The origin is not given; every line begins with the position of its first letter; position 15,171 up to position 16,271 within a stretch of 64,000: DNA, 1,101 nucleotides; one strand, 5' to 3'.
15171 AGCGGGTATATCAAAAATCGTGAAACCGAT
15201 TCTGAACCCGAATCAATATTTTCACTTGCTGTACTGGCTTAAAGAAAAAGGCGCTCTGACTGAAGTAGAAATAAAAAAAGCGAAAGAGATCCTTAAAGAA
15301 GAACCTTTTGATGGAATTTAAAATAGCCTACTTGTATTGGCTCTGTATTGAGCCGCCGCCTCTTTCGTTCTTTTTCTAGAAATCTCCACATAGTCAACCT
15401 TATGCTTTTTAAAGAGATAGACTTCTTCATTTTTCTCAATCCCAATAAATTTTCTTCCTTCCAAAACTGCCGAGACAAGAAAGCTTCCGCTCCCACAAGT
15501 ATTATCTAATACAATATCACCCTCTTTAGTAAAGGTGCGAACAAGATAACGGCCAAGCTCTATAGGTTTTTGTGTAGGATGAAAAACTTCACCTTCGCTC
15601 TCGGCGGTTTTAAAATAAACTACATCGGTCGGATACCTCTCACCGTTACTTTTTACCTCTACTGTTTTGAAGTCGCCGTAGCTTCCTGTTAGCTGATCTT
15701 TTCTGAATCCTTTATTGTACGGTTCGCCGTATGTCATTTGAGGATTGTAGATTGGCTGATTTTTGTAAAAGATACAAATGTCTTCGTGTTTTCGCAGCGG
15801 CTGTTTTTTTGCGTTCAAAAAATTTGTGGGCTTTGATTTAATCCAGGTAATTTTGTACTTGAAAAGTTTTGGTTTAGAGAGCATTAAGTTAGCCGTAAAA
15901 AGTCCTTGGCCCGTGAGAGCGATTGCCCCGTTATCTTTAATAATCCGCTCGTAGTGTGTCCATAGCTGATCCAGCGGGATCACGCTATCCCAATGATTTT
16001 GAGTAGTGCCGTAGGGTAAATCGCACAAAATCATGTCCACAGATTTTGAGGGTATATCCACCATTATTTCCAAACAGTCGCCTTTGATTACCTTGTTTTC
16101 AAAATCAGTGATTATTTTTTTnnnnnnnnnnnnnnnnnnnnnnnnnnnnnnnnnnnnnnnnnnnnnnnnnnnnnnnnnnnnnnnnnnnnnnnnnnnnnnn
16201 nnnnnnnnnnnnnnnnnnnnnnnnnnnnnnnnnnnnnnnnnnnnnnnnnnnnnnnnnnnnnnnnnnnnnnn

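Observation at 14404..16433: Candidate type II restriction-modification system, convergently arranged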

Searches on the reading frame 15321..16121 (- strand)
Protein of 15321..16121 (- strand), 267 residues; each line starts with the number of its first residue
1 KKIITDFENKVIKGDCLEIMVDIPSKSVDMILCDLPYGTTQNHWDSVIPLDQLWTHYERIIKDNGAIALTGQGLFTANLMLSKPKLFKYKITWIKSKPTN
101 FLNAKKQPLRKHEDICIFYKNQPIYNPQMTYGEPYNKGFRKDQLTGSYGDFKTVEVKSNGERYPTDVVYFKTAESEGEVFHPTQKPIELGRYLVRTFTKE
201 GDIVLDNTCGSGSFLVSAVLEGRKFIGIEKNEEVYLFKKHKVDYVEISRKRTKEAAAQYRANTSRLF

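Call 84: search_dna_similar(query=window:15321-16121:-, collection=plasmids, mode=protein, max_evalue=1e-20, max_rows=12)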
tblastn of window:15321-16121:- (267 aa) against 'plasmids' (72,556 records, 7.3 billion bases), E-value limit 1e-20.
Records with a match: 108; places in all: 109; records where one place covers at least 80% of the query: 96.
Best place of each record, by identity: 60-80% 7; <60% 101.
By first word of the organism name: Enterococcus 22; Clostridium 19; Bacillus 17; Escherichia 12; Clostridioides 7; Leptospira 7; Lactobacillus 2; Pediococcus 2; Listeria 2; Acinetobacter 2; and 15 more.
By predicted mobility (MOB-suite, as given by PLSDB): non-mobilizable 66; conjugative 34; mobilizable 8.
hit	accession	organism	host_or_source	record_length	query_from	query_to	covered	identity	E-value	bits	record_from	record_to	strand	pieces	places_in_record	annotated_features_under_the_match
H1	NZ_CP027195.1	Lactobacillus sp. CBA3606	-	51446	9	266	97%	66.8%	8e-117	375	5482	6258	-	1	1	site-specific DNA-methyltransferase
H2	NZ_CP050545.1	Levilactobacillus brevis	Single cell,Makgeolli (Korean ...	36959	9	255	93%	68.4%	4e-115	370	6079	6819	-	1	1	site-specific DNA-methyltransferase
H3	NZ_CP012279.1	Pediococcus damnosus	brewery environment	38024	9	255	93%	68.4%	4e-115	370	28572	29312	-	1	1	site-specific DNA-methyltransferase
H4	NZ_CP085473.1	Pediococcus pentosaceus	kimchi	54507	9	255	93%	68.0%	3e-115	370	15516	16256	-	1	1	site-specific DNA-methyltransferase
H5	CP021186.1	Rhizorhabdus wittichii DC-6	activated sludge of a wastewater ...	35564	9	255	93%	67.9%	1e-112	362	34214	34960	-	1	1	site-specific DNA-methyltransferase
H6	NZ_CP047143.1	Lactobacillus crispatus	Gallus gallus,Isolated and purified ...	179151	9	257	93%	65.5%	2e-112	362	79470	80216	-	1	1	site-specific DNA-methyltransferase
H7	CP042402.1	Weissella hellenica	cell culture,kimchi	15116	9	267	97%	62.2%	6e-110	355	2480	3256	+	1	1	site-specific DNA-methyltransferase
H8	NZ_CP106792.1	Bacillus subtilis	chicken,pure culture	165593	9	233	84%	52.2%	3e-65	226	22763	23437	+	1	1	site-specific DNA-methyltransferase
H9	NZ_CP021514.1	Acetobacter pasteurianus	cell culture,food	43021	13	251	90%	48.8%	1e-68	236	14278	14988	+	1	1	site-specific DNA-methyltransferase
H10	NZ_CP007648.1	Ligilactobacillus salivarius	swine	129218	13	243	87%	49.4%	1e-65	228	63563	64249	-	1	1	site-specific DNA-methyltransferase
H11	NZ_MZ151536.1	Listeria seeligeri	-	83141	2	235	88%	47.5%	3e-59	209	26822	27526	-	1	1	site-specific DNA-methyltransferase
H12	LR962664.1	Enterococcus faecalis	-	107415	9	235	85%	48.7%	5e-60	212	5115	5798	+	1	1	record has no annotation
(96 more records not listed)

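Call 85: search_dna_similar(query=window:15321-16121:-, collection=phages, mode=protein, max_evalue=1e-20, max_rows=12)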
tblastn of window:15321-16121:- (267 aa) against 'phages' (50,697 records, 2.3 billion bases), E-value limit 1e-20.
Records with a match: 401; places in all: 434; records where one place covers at least 80% of the query: 386.
Best place of each record, by identity: 60-80% 3; <60% 398.
By first word of the organism name: Vibrio 47; Lactococcus 41; Brucella 41; Synechococcus 31; Flavobacterium 31; Salmonella 18; Staphylococcus 14; Klebsiella 14; Pseudomonas 14; Enterococcus 11; and 39 more.
By host as written in the record: - 66; Lactococcus lactis 28; Flavobacterium sp. LMO6 19; Brucella abortus S19 14; Flavobacterium sp. LMO9 12; Klebsiella pneumoniae 10; Synechococcus 10; Vibrio crassostreae 6; and 135 more.
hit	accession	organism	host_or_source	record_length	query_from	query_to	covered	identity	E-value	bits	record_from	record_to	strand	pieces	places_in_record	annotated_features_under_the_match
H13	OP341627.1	Geobacillus phage vB_GthS_PK3.6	Geobacillus thermodenitrificans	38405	9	266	97%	51.0%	6e-63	265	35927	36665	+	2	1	DNA-methyltransferase (x2) | metallophosphoesterase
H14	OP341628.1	Geobacillus phage vB_GthS_PK5.1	Geobacillus thermodenitrificans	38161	9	264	96%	49.6%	5e-71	242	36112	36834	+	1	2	DNA methyltransferase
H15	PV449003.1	Bacillus phage vB_BceH_LBC2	Bacillus cereus NCCP 14796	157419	1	251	94%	50.2%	4e-71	242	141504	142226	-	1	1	DNA methyltransferase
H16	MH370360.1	Salmonella phage S102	Salmonella enterica serotype ...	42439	13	255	91%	51.4%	2e-70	240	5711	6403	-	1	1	adenine-specific methyltransferase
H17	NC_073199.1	Salmonella phage S102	Salmonella enterica serotype ...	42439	13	255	91%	51.4%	2e-70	240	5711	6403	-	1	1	adenine-specific methyltransferase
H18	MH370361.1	Salmonella phage S103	Salmonella enterica serotype ...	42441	13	255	91%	51.4%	2e-70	240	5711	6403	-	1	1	adenine-specific methyltransferase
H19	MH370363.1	Salmonella phage S106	Salmonella enterica serotype ...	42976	13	255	91%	51.4%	2e-70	240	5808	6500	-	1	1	adenine-specific methyltransferase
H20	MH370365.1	Salmonella phage S111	Salmonella enterica serotype ...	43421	13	255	91%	51.4%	2e-70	240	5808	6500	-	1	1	adenine-specific methyltransferase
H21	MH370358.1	Salmonella phage S100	Salmonella enterica serotype ...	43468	13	255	91%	51.4%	2e-70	240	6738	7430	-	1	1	adenine-specific methyltransferase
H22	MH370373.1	Salmonella phage S120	Salmonella enterica serotype ...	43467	13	255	91%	51.4%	2e-70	240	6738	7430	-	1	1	adenine-specific methyltransferase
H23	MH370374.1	Salmonella phage S123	Salmonella enterica serotype ...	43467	13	255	91%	51.4%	2e-70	240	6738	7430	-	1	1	adenine-specific methyltransferase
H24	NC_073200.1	Salmonella phage S100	Salmonella enterica serotype ...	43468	13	255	91%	51.4%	2e-70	240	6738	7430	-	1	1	adenine-specific methyltransferase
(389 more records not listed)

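Call 86: get_annotated_region(hit=H1, flank=3500)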
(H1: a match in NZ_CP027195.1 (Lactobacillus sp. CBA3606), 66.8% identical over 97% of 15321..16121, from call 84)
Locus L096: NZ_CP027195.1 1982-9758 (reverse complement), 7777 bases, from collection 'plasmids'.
description: Lactobacillus sp. CBA3606 plasmid pCBA3606-1, complete sequence
organism: Lactobacillus sp. CBA3606 (NCBI taxid 2099789)
taxonomy: Bacteria; Bacillota; Bacilli; Lactobacillales; Lactobacillaceae; Lactobacillus; Lactobacillus sp. CBA3606
host: -; source: -; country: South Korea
typing (MOB-suite, as given by PLSDB): conjugative; replicon rep_cluster_707; relaxase MOBQ; mating-pair formation MPF_T
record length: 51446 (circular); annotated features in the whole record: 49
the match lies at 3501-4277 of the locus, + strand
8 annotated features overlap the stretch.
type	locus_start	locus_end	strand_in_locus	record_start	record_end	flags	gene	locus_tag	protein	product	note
CDS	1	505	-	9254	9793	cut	-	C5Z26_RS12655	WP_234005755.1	IS3 family transposase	-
CDS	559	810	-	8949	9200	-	-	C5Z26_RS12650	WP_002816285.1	IS3 family transposase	-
CDS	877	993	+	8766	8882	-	-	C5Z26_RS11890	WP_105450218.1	IS3 family transposase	GO:0015074 - DNA integration [Evidence IEA]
CDS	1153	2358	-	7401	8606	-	-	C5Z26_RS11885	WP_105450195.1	FAD-dependent oxidoreductase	-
CDS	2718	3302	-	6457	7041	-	-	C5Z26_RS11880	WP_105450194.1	recombinase family protein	GO:0006310 - DNA recombination [Evidence IEA]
CDS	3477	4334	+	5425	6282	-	-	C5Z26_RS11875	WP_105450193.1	site-specific DNA-methyltransferase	GO:0009307 - DNA restriction-modification system [Evidence IEA]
CDS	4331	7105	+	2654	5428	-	-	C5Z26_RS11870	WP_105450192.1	N-6 DNA methylase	GO:0006306 - DNA methylation [Evidence IEA]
CDS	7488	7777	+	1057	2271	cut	-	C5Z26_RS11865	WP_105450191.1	SIR2 family protein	-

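Call 87: get_annotated_region(hit=H5, flank=3500)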
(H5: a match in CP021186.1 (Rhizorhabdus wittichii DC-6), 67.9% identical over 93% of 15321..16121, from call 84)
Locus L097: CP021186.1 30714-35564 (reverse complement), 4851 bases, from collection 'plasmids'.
description: Rhizorhabdus wittichii DC-6 plasmid pDC05, complete sequence
organism: Rhizorhabdus wittichii DC-6 (NCBI taxid 1283312)
taxonomy: Bacteria; Pseudomonadota; Alphaproteobacteria; Sphingomonadales; Sphingomonadaceae; Rhizorhabdus; Rhizorhabdus wittichii; Rhizorhabdus wittichii DC-6
host: -; source: activated sludge of a wastewater treatment facility; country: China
typing (MOB-suite, as given by PLSDB): mobilizable; replicon rep_cluster_824; relaxase MOBQ
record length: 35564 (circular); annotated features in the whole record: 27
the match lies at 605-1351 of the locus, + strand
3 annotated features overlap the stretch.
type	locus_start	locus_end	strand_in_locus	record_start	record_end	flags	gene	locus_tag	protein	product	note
CDS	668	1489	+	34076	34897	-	-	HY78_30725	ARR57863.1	site-specific DNA-methyltransferase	-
CDS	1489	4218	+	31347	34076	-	-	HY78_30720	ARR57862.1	hypothetical protein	-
CDS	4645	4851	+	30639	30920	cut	-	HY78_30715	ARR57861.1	hypothetical protein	-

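Call 88: get_annotated_region(hit=H3, flank=3500)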
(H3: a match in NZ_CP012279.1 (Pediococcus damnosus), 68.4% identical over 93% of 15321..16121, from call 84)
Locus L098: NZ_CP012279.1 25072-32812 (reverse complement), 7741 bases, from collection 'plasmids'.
description: Pediococcus damnosus strain TMW 2.1533 plasmid pL21533-4, complete sequence
organism: Pediococcus damnosus (NCBI taxid 51663)
taxonomy: Bacteria; Bacillota; Bacilli; Lactobacillales; Lactobacillaceae; Pediococcus; Pediococcus damnosus
host: -; source: brewery environment; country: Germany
typing (MOB-suite, as given by PLSDB): conjugative; replicon rep_cluster_707; relaxase MOBQ; mating-pair formation MPF_T
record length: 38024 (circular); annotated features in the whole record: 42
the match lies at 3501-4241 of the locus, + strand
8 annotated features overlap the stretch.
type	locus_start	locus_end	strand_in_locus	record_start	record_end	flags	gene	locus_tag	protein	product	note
CDS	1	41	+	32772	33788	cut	-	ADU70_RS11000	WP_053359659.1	IS30 family transposase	-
CDS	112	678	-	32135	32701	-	-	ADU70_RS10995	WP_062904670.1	TIR domain-containing protein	GO:0007165 - signal transduction [Evidence IEA]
CDS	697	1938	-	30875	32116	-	-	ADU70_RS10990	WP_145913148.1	tetratricopeptide repeat-containing protein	-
CDS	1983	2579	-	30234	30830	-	-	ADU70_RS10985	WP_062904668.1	TIR domain-containing protein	-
CDS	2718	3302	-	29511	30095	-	-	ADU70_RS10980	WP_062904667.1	recombinase family protein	GO:0006310 - DNA recombination [Evidence IEA]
CDS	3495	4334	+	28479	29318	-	-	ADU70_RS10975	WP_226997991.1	site-specific DNA-methyltransferase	GO:0009307 - DNA restriction-modification system [Evidence IEA]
CDS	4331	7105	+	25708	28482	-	-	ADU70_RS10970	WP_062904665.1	N-6 DNA methylase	GO:0006306 - DNA methylation [Evidence IEA]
CDS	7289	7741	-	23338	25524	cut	-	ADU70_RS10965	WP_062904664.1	AAA family ATPase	-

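Call 89: search_protein_families(library=pfam, proteins=[L096:4331-7102:+, L097:1489-4215:+], max_evalue=0.001)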
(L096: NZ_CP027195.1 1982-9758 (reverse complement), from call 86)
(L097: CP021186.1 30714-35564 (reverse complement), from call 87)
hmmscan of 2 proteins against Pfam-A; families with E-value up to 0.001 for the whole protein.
L096:4331-7102:+ (924 aa): 1 family
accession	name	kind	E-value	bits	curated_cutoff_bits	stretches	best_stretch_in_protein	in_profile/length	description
PF02384.22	N6_Mtase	-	1.1e-08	35.2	20.4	1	345-595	19-249/311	N-6 DNA Methylase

L097:1489-4215:+ (909 aa): 2 families
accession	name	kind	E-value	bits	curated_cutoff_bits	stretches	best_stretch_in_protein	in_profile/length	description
PF02384.22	N6_Mtase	-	7.9e-12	45.6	20.4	1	330-568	22-236/311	N-6 DNA Methylase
PF07669.17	Eco57I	-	0.00014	22.5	25.3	1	389-545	2-166/171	Eco57I restriction-modification methylase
